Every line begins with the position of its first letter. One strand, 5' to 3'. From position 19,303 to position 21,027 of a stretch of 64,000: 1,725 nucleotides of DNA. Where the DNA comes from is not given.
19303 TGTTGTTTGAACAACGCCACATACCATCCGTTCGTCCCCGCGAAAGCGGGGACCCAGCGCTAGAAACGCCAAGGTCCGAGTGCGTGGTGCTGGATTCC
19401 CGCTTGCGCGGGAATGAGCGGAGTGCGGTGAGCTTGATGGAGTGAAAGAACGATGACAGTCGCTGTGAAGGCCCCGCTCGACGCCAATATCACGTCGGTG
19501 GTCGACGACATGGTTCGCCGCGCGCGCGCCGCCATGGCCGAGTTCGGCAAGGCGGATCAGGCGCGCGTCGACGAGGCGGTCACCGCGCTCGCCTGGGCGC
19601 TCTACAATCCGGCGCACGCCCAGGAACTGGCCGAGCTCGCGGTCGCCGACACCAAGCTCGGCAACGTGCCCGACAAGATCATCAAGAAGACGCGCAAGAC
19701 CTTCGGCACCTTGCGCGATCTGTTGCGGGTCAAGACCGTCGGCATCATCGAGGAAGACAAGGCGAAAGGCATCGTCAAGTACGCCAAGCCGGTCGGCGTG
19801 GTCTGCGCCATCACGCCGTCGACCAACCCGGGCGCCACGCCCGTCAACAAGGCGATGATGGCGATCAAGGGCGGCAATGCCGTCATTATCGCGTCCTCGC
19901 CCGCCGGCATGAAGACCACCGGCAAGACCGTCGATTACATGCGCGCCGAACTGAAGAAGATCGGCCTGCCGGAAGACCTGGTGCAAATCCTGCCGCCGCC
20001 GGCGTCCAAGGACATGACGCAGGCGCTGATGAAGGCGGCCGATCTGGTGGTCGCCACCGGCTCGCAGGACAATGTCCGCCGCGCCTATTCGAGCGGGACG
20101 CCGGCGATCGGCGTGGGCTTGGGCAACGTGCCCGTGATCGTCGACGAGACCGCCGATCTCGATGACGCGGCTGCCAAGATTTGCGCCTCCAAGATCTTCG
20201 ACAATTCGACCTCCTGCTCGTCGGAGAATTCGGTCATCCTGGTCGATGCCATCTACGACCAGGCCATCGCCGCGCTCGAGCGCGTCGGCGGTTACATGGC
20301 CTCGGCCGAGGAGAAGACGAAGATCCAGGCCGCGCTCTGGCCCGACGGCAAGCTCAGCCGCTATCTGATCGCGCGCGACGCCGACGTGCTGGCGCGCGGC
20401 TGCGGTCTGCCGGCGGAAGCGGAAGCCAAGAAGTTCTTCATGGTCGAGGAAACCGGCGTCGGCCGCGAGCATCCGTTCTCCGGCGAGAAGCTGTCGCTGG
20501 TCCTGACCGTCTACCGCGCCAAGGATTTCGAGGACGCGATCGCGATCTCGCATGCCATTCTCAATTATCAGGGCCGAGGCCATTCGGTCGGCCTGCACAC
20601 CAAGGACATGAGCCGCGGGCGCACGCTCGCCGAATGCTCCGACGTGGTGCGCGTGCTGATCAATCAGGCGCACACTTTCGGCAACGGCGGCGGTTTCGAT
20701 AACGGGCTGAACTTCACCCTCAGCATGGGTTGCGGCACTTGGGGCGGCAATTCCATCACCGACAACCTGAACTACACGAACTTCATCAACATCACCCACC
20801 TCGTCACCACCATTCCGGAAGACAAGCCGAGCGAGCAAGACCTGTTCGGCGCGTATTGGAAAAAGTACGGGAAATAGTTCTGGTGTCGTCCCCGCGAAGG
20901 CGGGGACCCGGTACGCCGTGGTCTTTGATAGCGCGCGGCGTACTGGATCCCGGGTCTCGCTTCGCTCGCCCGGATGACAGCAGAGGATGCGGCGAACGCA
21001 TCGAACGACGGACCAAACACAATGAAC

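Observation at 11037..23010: xsc island that looks like a sulfoacetate-type pathway built with a SucCD-type (ADP-forming) CoA ligase and a TTT transporter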

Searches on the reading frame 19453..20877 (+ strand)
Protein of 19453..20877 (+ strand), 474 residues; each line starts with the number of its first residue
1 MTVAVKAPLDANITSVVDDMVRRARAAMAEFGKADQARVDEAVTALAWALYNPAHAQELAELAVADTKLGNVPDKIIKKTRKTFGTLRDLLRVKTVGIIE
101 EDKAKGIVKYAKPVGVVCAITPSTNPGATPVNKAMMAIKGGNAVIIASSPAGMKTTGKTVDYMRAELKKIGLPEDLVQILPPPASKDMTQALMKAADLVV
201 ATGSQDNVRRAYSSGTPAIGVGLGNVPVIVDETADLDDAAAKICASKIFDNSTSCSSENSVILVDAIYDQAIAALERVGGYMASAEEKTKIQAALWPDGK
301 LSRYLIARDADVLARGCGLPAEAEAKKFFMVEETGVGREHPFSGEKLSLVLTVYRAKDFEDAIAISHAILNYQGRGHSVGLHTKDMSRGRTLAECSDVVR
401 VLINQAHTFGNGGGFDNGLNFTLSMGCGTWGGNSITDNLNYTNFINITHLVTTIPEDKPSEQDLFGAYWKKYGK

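Call 3: search_protein_families(library=pfam, proteins=[window:19453-20877:+])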
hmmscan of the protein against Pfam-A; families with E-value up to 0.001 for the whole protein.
window:19453-20877:+ (474 aa): 2 families
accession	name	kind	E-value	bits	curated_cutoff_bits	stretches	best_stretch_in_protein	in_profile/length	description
PF00171.27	Aldedh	-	3.7e-26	92.1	23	1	16-276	30-290/461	Aldehyde dehydrogenase family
PF05893.19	LuxC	-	0.00048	19.6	21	1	109-264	84-241/401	Acyl-CoA reductase (LuxC)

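Call 9: search_protein_families(library=ncbifam, proteins=[window:19453-20877:+], max_evalue=1e-10)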
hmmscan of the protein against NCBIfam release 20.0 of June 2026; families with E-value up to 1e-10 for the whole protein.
window:19453-20877:+ (474 aa): 12 families
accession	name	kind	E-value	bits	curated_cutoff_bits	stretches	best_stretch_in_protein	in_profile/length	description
NF047625.1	AcylSulfactDhSauS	equivalog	1.9e-239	795.2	600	1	14-474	3-464/464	acylating sulfoacetaldehyde dehydrogenase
NF010378.0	PRK13805.1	equivalog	2.3e-112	376.4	951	1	13-449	12-448/872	bifunctional acetaldehyde-CoA/alcohol dehydrogenase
TIGR02518.1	EutH_ACDH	equivalog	3.4e-94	316.4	620.1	1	17-456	10-447/488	acetaldehyde dehydrogenase (acetylating)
NF011927.0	PRK15398.1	subfamily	1.4e-61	208.5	403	1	12-424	33-437/465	aldehyde dehydrogenase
NF001221.0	PRK00197.1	equivalog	4.3e-20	71.8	289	1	101-420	104-384/418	glutamate-5-semialdehyde dehydrogenase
TIGR00407.1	proA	equivalog_domain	5e-18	65.1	317.45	1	99-424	89-379/398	glutamate-5-semialdehyde dehydrogenase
NF006916.0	PRK09407.1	equivalog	1.7e-14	53.4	521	1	108-275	151-317/526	succinic semialdehyde dehydrogenase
NF052305.1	DioxValDhHalo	equivalog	1e-13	51.1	750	1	106-407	134-442/483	2,5-dioxovalerate dehydrogenase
TIGR01780.1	SSADH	subfamily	2.4e-12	46.5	646.35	1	98-275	102-280/448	succinate-semialdehyde dehydrogenase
NF040648.1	lactal_redase_Meth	equivalog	3.7e-12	46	650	0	107-275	123-294/463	lactaldehyde dehydrogenase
TIGR01237.1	D1pyr5carbox2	equivalog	2.7e-11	43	659.65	0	111-368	165-435/511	L-glutamate gamma-semialdehyde dehydrogenase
NF002852.0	PRK03137.1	subfamily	4.4e-11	42.3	648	0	110-366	168-436/514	L-glutamate gamma-semialdehyde dehydrogenase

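Call 13: find_encoding_contigs(protein=window:19453-20877:+, flank=10000, max_places=6)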
Protein window:19453-20877:+ (474 aa): no gene with exactly this product is on record in the collection.

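Call 39: find_related_loci(query=A2, collection=genome_contigs, flank=10000)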
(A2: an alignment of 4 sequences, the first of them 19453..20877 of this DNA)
Query A2 (474 aa) in genome_contigs; peptide patterns used: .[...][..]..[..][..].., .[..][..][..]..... (x = any residue, [..] = any of these).
599 stretches matched a pattern (row limit reached: there are more); 559 encode a relative of the query (tblastn E <= 1e-3); the best 80 are kept; 80 distinct loci.
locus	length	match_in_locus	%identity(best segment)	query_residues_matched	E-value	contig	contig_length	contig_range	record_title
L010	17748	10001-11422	91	1-474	0e+0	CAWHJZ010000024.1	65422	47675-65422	MAG: uncultured proteobacterium isolate MFD02923.bin.2.12 genome assembly, contig: contig_19542, whole genome shotgun se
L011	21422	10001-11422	87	1-474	0e+0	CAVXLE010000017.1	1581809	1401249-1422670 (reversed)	MAG: uncultured proteobacterium isolate MFD05942.bin.2.67 genome assembly, contig: contig_7600, whole genome shotgun seq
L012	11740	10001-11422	86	1-474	0e+0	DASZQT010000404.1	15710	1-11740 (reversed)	MAG TPA_asm: Pseudolabrys sp. isolate SMAG_U6005 k141_167328, whole genome shotgun sequence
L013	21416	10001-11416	85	1-474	0e+0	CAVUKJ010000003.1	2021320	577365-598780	MAG: uncultured Alphaproteobacteria bacterium isolate MFD01872.bin.1.83 genome assembly, contig: contig_27219, whole gen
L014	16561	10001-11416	86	1-474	0e+0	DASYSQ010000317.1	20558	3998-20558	MAG TPA_asm: Pseudolabrys sp. isolate SMAG_U4542 k141_1917258, whole genome shotgun sequence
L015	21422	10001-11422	87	1-474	0e+0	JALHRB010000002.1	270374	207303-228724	MAG: Pseudolabrys sp. isolate maxbin.076_sub c_000000000247, whole genome shotgun sequence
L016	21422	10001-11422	88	1-474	0e+0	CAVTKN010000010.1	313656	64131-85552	MAG: uncultured Alphaproteobacteria bacterium isolate MFD05513.bin.1.202 genome assembly, contig: contig_4043, whole gen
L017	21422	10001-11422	87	1-474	0e+0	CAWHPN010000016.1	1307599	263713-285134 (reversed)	MAG: uncultured Alphaproteobacteria bacterium isolate MFD08669.bin.1.44 genome assembly, contig: contig_5523, whole geno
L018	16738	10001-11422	82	1-474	0e+0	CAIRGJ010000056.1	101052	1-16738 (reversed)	MAG: uncultured Rhizobiales bacterium isolate MJ-time_bin-4754 genome assembly, contig: bin-4754:56/64, whole genome sho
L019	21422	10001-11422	87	1-474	0e+0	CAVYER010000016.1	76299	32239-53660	MAG: uncultured Alphaproteobacteria bacterium isolate MFD00991.bin.2.9 genome assembly, contig: contig_54096, whole geno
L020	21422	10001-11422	87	1-474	0e+0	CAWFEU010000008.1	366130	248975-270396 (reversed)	MAG: uncultured Alphaproteobacteria bacterium isolate MFD00822.bin.2.12 genome assembly, contig: contig_68224, whole gen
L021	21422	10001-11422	86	1-474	0e+0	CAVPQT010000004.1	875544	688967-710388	MAG: uncultured Alphaproteobacteria bacterium isolate MFD10113.bin.3.538 genome assembly, contig: contig_249, whole geno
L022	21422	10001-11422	86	1-474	0e+0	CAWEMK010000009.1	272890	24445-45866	MAG: uncultured Alphaproteobacteria bacterium isolate MFD05513.bin.3.117 genome assembly, contig: contig_42631, whole ge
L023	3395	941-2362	86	1-474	0e+0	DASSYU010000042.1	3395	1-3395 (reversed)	MAG TPA_asm: Pseudolabrys sp. isolate SMAG_U689 k141_1658730, whole genome shotgun sequence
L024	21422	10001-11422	85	1-474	0e+0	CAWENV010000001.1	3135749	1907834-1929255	MAG: uncultured Alphaproteobacteria bacterium isolate MFD05521.bin.1.19 genome assembly, contig: contig_3021, whole geno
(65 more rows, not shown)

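Call 61: search_dna_similar(query=window:19453-20877:+, collection=plasmids, mode=protein, max_evalue=1e-40, max_rows=30)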
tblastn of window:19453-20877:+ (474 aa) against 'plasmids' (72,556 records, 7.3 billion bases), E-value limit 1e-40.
Records with a match: 174; places in all: 199; records where one place covers at least 80% of the query: 173.
Best place of each record, by identity: 60-80% 8; <60% 166.
By first word of the organism name: Ligilactobacillus 33; Bacillus 32; Azospirillum 13; Escherichia 12; Enterococcus 7; Clostridium 7; Klebsiella 6; Rhodococcus 5; Paracoccus 4; Shinella 4; and 38 more.
By predicted mobility (MOB-suite, as given by PLSDB): non-mobilizable 122; mobilizable 27; conjugative 25.
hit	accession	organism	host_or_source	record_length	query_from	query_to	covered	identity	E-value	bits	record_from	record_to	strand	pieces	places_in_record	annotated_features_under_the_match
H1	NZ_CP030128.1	Indioceanicola profundi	sediment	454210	31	474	94%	70.7%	0e+0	629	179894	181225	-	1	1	aldehyde dehydrogenase family protein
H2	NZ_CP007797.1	Azospirillum argentinense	Triticum aestivum L.,Root,wheat ...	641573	31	473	93%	67.5%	0e+0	598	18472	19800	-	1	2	aldehyde dehydrogenase family protein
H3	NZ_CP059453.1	Azospirillum brasilense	Prokaryotes,soil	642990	31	473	93%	67.5%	0e+0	598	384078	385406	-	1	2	aldehyde dehydrogenase family protein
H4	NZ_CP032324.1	Azospirillum argentinense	soil sample,Agricultural field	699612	31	473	93%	67.3%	0e+0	597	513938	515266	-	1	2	aldehyde dehydrogenase family protein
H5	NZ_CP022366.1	Azospirillum sp. TSH58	single cell,paddy soils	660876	36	469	92%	68.4%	0e+0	592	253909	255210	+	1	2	aldehyde dehydrogenase family protein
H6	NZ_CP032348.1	Azospirillum brasilense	soil sample,Agricultural field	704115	31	469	93%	67.4%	0e+0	589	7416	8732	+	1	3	aldehyde dehydrogenase family protein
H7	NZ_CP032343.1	Azospirillum brasilense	soil sample,Agricultural field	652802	36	469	92%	68.0%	0e+0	587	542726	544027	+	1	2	aldehyde dehydrogenase family protein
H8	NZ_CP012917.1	Azospirillum brasilense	Digitaria eriantha,microbe,root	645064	36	469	92%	68.0%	0e+0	587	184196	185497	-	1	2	aldehyde dehydrogenase family protein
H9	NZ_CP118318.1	Rhodococcus sp. DK180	pure culture,crude oil-contaminated soil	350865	31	474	94%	57.8%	1e-145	467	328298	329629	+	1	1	aldehyde dehydrogenase family protein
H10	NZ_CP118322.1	Rhodococcus sp. DK176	pure culture,crude oil-contaminated soil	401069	31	474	94%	57.8%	1e-145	467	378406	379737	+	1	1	aldehyde dehydrogenase family protein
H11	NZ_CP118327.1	Rhodococcus sp. DK17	pure culture,crude oil-contaminated soil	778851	31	474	94%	57.8%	1e-145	467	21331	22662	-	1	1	aldehyde dehydrogenase family protein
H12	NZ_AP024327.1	Caballeronia sp. NK8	-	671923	30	474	94%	53.8%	5e-130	422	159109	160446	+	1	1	aldehyde dehydrogenase family protein | AMP-binding protein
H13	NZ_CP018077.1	Sulfitobacter alexandrii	Alexandrium minutum,cell culture,cell ...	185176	36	474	93%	53.9%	3e-142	457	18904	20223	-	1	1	aldehyde dehydrogenase family protein | AMP-binding protein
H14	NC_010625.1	Paraburkholderia phymatum STM815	-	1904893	30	474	94%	52.5%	1e-126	412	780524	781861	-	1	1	record has no annotation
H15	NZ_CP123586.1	Alisedimentitalea scapharcae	Anadara broughtonii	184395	34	474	93%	52.5%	7e-134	433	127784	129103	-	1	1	aldehyde dehydrogenase family protein | AMP-binding protein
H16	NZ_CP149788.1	Haloterrigena sp. KLK7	cell culture,salt lake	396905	30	474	94%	51.9%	2e-129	421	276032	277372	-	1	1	aldehyde dehydrogenase family protein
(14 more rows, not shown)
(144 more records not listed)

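Call 62: get_annotated_region(hit=H1, flank=10000)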
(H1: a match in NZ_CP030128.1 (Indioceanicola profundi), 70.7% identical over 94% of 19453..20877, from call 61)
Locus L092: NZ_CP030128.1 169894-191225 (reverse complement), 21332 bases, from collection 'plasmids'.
description: Indioceanicola profundi strain SCSIO 08040 plasmid unnamed2, complete sequence
organism: Indioceanicola profundi (NCBI taxid 2220096)
taxonomy: Bacteria; Pseudomonadota; Alphaproteobacteria; Rhodospirillales; Azospirillaceae; Indioceanicola; Indioceanicola profundi
host: -; source: sediment; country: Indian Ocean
typing (MOB-suite, as given by PLSDB): non-mobilizable
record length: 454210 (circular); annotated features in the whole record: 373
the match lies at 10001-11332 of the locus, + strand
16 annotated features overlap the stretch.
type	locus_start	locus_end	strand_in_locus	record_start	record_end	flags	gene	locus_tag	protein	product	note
CDS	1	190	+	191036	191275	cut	-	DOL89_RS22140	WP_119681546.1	hypothetical protein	-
CDS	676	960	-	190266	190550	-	-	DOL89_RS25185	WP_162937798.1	transposase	GO:0006313 - DNA transposition [Evidence IEA]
CDS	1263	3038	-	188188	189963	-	xsc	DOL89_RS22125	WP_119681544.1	sulfoacetaldehyde acetyltransferase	GO:0019529 - taurine catabolic process [Evidence IEA]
CDS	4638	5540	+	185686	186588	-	-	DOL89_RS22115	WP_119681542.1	IclR family transcriptional regulator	GO:0006355 - regulation of DNA-templated transcription [Evidence IEA]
CDS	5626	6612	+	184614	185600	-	-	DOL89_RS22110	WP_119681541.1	bifunctional enoyl-CoA hydratase/phosphate acetyltransferase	-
CDS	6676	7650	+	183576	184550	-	-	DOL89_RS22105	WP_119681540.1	tripartite tricarboxylate transporter substrate binding protein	-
CDS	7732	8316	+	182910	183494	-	-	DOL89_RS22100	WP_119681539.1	tripartite tricarboxylate transporter TctB family protein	-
CDS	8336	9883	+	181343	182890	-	-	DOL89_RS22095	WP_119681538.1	tripartite tricarboxylate transporter permease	-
CDS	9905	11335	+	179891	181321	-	-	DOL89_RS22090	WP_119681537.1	aldehyde dehydrogenase family protein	-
CDS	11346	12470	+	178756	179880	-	sucC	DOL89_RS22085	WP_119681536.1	ADP-forming succinate--CoA ligase subunit beta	GO:0006099 - tricarboxylic acid cycle [Evidence IEA]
CDS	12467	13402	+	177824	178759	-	-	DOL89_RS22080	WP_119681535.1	CoA-binding protein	-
CDS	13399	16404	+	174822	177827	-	-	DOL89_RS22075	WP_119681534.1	molybdopterin oxidoreductase family protein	-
CDS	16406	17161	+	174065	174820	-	-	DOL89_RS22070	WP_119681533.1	4Fe-4S dicluster domain-containing protein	-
CDS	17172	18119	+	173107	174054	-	-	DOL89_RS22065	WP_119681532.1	DmsC/YnfH family molybdoenzyme membrane anchor subunit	GO:0019645 - anaerobic electron transport chain [Evidence IEA]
CDS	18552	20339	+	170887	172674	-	-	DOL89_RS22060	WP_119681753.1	SLC13 family permease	-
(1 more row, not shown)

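Call 63: get_annotated_region(hit=H2, flank=10000)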
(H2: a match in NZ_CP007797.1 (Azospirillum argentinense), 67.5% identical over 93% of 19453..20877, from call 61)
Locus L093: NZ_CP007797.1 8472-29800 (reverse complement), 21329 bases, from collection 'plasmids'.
description: Azospirillum argentinense strain Az39 plasmid AbAZ39_p4, complete sequence
organism: Azospirillum argentinense (NCBI taxid 2970906)
taxonomy: Bacteria; Pseudomonadota; Alphaproteobacteria; Rhodospirillales; Azospirillaceae; Azospirillum; Azospirillum argentinense
host: -; source: Triticum aestivum L.,Root,wheat rhizosphere; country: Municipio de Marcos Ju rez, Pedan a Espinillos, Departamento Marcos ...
typing (MOB-suite, as given by PLSDB): non-mobilizable
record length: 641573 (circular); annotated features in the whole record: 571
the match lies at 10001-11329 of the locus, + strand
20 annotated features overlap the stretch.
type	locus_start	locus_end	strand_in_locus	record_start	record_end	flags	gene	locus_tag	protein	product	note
CDS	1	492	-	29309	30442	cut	-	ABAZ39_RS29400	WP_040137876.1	ABC transporter substrate-binding protein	-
CDS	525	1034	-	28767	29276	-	-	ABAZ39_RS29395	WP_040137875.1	L-2-amino-thiazoline-4-carboxylic acid hydrolase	-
CDS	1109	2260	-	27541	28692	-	-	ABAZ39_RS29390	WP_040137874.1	PLP-dependent cysteine synthase family protein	-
CDS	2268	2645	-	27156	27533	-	-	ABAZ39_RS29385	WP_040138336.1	Rid family detoxifying hydrolase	GO:0008152 - metabolic process [Evidence IEA]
CDS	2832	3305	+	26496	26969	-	-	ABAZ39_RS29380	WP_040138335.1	Lrp/AsnC family transcriptional regulator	-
CDS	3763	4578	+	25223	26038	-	-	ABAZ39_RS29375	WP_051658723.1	IclR family transcriptional regulator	GO:0006355 - regulation of DNA-templated transcription [Evidence IEA]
CDS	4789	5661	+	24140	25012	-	-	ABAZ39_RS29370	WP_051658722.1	IclR family transcriptional regulator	GO:0006355 - regulation of DNA-templated transcription [Evidence IEA]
CDS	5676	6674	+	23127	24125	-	-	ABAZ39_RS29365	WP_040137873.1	bifunctional enoyl-CoA hydratase/phosphate acetyltransferase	-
CDS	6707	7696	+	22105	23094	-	-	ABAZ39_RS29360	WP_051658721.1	tripartite tricarboxylate transporter substrate binding protein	-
CDS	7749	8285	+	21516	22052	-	-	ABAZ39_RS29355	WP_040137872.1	tripartite tricarboxylate transporter TctB family protein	-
CDS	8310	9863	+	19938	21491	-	-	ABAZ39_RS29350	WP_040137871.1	tripartite tricarboxylate transporter permease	-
CDS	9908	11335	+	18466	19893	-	-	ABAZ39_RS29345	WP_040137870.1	aldehyde dehydrogenase family protein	-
CDS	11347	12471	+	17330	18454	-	-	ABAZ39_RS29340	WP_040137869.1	ATP-grasp domain-containing protein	-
CDS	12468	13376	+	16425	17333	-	-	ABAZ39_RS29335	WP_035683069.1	CoA-binding protein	-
CDS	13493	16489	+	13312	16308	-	-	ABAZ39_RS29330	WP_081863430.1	molybdopterin oxidoreductase family protein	-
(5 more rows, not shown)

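Call 64: get_annotated_region(hit=H13, flank=10000)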
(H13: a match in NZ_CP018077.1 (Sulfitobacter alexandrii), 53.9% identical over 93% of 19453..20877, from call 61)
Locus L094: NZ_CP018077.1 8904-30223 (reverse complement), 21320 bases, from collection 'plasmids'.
description: Sulfitobacter alexandrii strain AM1-D1 plasmid unnamed1, complete sequence
organism: Sulfitobacter alexandrii (NCBI taxid 1917485)
taxonomy: Bacteria; Pseudomonadota; Alphaproteobacteria; Rhodobacterales; Roseobacteraceae; Sulfitobacter; Sulfitobacter alexandrii
host: -; source: Alexandrium minutum,cell culture,cell culture of Alexandrium minutum 1089; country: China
typing (MOB-suite, as given by PLSDB): non-mobilizable; replicon rep_cluster_361
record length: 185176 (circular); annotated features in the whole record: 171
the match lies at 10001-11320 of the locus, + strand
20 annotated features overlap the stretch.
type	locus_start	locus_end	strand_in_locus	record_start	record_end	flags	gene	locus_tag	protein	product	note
CDS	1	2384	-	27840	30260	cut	ligD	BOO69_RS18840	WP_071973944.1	DNA ligase D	GO:0006303 - double-strand break repair via nonhomologous end joining [Evidence IEA]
CDS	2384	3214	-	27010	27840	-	-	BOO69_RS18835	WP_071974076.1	Ku protein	GO:0006303 - double-strand break repair via nonhomologous end joining [Evidence IEA]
CDS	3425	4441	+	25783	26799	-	-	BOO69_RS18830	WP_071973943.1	amino acid ABC transporter substrate-binding protein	-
CDS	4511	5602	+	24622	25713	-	-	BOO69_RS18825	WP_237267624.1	ABC transporter permease subunit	GO:0015837 - amine transport [Evidence IEA]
CDS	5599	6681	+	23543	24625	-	-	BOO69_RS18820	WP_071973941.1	amino acid ABC transporter permease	GO:0006865 - amino acid transport [Evidence IEA]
CDS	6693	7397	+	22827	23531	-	-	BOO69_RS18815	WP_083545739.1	GntR family transcriptional regulator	-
CDS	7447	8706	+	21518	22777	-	-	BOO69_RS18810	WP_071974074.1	aminotransferase class V-fold PLP-dependent enzyme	-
CDS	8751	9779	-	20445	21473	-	-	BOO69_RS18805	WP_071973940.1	LacI family DNA-binding transcriptional regulator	-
CDS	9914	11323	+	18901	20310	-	-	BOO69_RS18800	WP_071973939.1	aldehyde dehydrogenase family protein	-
CDS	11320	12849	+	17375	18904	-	-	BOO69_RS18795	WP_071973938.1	AMP-binding protein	-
CDS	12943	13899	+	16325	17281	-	-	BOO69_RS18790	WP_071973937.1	tripartite tricarboxylate transporter substrate binding protein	-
CDS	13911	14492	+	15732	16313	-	-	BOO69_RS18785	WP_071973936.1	tripartite tricarboxylate transporter TctB family protein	-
CDS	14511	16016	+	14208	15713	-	-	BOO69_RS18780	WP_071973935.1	tripartite tricarboxylate transporter permease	-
CDS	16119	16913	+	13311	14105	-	-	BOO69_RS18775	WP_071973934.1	SDR family oxidoreductase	-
CDS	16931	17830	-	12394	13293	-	-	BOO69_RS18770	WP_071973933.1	LysR family transcriptional regulator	-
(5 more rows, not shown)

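Call 75: get_annotated_region(hit=H9, flank=7000)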
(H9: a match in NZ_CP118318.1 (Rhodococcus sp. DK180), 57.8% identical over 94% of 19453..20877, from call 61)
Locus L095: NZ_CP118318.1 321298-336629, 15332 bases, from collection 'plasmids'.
description: Rhodococcus sp. DK180 plasmid pDK2, complete sequence
organism: Rhodococcus sp. DK180 (NCBI taxid 3027224)
taxonomy: Bacteria; Actinomycetota; Actinomycetes; Mycobacteriales; Nocardiaceae; Rhodococcus; Rhodococcus sp. DK180
host: -; source: pure culture,crude oil-contaminated soil; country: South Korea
typing (MOB-suite, as given by PLSDB): non-mobilizable
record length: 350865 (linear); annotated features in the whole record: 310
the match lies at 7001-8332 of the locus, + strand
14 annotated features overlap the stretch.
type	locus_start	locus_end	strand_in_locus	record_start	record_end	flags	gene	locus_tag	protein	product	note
CDS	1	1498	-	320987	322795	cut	xsc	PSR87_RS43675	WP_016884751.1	sulfoacetaldehyde acetyltransferase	GO:0019529 - taurine catabolic process [Evidence IEA]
CDS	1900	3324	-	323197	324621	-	-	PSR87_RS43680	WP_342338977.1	NAD(P)(+) transhydrogenase (Re/Si-specific) subunit beta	-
CDS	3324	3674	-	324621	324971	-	-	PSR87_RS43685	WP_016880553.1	NAD(P) transhydrogenase subunit alpha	-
CDS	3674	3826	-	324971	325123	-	-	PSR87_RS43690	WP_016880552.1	hypothetical protein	-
CDS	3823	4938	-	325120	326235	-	-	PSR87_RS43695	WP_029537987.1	Re/Si-specific NAD(P)(+) transhydrogenase subunit alpha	GO:1902600 - proton transmembrane transport [Evidence IEA]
CDS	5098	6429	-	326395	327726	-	-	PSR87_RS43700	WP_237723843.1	MFS transporter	GO:0055085 - transmembrane transport [Evidence IEA]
CDS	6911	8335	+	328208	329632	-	-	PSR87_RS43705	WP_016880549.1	aldehyde dehydrogenase family protein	-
CDS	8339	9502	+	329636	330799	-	-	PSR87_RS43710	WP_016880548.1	succinate--CoA ligase subunit beta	-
CDS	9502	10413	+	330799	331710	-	-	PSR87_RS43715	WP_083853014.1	CoA-binding protein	-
CDS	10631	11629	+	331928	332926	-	-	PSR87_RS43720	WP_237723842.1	IclR family transcriptional regulator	GO:0006355 - regulation of DNA-templated transcription [Evidence IEA]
CDS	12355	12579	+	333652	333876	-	thiS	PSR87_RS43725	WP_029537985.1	sulfur carrier protein ThiS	GO:0009228 - thiamine biosynthetic process [Evidence IEA]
CDS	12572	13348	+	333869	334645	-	-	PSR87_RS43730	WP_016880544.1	thiazole synthase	-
CDS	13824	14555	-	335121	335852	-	-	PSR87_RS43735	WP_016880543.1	sulfite exporter TauE/SafE family protein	GO:0006810 - transport [Evidence IEA]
CDS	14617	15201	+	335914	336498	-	-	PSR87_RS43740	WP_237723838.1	hypothetical protein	-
